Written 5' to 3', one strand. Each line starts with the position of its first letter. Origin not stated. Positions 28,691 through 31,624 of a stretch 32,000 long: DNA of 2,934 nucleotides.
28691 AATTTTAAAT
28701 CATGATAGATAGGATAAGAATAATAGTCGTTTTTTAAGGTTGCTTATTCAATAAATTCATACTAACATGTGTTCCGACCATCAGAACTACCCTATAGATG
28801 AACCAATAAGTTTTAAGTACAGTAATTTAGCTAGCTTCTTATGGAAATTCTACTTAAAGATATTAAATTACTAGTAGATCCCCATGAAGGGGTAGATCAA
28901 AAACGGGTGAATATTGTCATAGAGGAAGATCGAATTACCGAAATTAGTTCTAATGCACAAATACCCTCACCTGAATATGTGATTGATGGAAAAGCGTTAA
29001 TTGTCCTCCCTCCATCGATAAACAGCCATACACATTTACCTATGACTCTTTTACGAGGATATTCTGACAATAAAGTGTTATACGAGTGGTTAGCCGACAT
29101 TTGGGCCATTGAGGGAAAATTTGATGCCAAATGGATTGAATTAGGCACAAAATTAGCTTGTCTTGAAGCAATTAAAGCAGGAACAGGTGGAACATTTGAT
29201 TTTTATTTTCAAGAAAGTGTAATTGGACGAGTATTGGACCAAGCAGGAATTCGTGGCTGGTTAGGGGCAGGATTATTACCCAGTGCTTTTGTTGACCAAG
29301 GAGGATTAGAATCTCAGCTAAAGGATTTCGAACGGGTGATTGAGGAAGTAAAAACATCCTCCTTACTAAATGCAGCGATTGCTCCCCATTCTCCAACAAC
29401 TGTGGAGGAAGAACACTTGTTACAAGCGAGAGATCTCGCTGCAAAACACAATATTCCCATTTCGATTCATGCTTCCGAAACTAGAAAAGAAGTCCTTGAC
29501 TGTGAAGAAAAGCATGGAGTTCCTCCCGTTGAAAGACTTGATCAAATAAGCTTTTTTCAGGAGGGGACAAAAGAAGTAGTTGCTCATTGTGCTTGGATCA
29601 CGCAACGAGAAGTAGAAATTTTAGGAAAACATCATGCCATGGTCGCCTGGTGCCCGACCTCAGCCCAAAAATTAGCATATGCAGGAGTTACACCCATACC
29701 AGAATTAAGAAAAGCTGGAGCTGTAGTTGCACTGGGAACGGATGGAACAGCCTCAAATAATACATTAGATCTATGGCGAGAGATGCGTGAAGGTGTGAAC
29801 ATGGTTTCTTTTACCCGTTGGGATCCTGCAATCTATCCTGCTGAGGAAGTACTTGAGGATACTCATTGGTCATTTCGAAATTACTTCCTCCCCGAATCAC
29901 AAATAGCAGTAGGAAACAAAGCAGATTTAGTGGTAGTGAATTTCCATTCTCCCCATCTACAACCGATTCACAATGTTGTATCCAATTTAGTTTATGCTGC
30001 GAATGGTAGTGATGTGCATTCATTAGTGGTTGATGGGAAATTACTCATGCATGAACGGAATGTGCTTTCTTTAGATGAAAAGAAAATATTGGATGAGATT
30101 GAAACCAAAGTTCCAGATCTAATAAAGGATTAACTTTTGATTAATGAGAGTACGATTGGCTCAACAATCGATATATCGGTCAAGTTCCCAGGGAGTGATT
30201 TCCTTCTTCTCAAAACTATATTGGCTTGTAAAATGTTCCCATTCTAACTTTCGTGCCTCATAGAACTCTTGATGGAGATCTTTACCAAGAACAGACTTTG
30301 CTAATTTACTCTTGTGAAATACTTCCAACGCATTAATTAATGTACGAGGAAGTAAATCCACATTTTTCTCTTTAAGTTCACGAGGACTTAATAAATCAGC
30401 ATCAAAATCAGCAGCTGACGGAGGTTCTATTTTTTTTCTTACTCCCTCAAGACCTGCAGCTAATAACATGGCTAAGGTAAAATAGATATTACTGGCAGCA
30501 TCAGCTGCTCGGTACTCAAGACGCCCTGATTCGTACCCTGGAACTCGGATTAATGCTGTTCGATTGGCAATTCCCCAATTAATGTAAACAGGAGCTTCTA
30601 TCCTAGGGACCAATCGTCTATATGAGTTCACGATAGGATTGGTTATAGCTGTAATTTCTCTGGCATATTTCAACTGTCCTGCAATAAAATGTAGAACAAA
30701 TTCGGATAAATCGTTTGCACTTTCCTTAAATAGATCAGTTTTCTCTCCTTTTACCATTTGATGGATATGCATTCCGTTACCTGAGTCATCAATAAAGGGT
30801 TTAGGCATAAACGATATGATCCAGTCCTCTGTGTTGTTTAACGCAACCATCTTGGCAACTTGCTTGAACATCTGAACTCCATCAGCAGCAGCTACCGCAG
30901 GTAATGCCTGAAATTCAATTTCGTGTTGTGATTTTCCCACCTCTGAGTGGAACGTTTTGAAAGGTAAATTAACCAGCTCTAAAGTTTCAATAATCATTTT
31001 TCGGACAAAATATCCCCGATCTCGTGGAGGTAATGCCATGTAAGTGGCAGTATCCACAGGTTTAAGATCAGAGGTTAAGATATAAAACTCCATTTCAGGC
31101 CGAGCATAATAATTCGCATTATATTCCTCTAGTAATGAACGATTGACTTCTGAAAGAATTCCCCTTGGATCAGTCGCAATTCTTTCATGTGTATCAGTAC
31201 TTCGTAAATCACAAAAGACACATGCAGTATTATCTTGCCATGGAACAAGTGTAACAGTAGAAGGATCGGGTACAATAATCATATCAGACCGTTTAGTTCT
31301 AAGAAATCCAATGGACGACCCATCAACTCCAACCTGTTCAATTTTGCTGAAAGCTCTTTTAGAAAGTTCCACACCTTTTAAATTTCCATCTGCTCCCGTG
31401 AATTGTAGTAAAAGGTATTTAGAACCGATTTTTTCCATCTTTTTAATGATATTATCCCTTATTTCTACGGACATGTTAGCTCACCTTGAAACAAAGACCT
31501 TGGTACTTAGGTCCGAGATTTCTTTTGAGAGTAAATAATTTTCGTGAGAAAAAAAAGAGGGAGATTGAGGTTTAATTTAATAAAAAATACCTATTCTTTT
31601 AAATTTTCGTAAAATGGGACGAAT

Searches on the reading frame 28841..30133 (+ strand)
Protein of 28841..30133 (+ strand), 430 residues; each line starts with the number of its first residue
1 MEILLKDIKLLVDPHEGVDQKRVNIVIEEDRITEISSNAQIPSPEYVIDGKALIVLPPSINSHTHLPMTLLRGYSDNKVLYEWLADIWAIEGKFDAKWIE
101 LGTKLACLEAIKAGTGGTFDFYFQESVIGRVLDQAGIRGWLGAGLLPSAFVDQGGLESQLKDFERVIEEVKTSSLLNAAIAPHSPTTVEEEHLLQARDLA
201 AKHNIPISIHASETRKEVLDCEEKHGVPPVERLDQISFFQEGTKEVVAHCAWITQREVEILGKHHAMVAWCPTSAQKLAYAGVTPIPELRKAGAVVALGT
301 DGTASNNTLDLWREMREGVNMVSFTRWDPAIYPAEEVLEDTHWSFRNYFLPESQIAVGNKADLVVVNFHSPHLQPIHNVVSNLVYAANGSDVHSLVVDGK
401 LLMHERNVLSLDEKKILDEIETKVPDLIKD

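Call 92: search_protein_families(library=pfam, proteins=[window:28841-30133:+], max_evalue=0.0001)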
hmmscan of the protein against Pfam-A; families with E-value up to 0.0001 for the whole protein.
window:28841-30133:+ (430 aa): 2 families
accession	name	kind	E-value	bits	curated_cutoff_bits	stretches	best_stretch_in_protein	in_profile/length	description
PF01979.26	Amidohydro_1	-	9.2e-44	150.5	25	1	54-401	1-344/345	Amidohydrolase family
PF07969.17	Amidohydro_3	-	1.3e-09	38.6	29.7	1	159-373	232-446/472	Amidohydrolase family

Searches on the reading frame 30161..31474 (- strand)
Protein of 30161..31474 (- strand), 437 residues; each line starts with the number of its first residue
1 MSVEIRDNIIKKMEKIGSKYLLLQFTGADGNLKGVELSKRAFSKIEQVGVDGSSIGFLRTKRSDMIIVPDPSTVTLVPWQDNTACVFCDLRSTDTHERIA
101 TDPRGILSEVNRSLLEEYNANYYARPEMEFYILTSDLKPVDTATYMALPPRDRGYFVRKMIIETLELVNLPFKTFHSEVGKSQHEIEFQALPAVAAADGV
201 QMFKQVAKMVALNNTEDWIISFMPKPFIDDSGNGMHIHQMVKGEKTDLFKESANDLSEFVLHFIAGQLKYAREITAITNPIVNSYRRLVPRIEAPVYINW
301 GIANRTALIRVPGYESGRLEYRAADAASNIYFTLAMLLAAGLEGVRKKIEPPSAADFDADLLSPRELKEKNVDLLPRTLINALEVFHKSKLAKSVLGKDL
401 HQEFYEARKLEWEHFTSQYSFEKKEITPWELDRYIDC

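Call 92: search_protein_families(library=pfam, proteins=[window:30161-31474:-], max_evalue=0.0001)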
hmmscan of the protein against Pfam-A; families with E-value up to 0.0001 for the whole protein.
window:30161-31474:- (437 aa): 2 families
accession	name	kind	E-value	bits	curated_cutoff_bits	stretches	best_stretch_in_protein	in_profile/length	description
PF00120.29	Gln-synt_C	-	1.8e-88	297.3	24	1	101-434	2-344/344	Glutamine synthetase, catalytic domain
PF03951.24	Gln-synt_N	-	9.5e-16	57.6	33.4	1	19-90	3-79/82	Glutamine synthetase, beta-Grasp domain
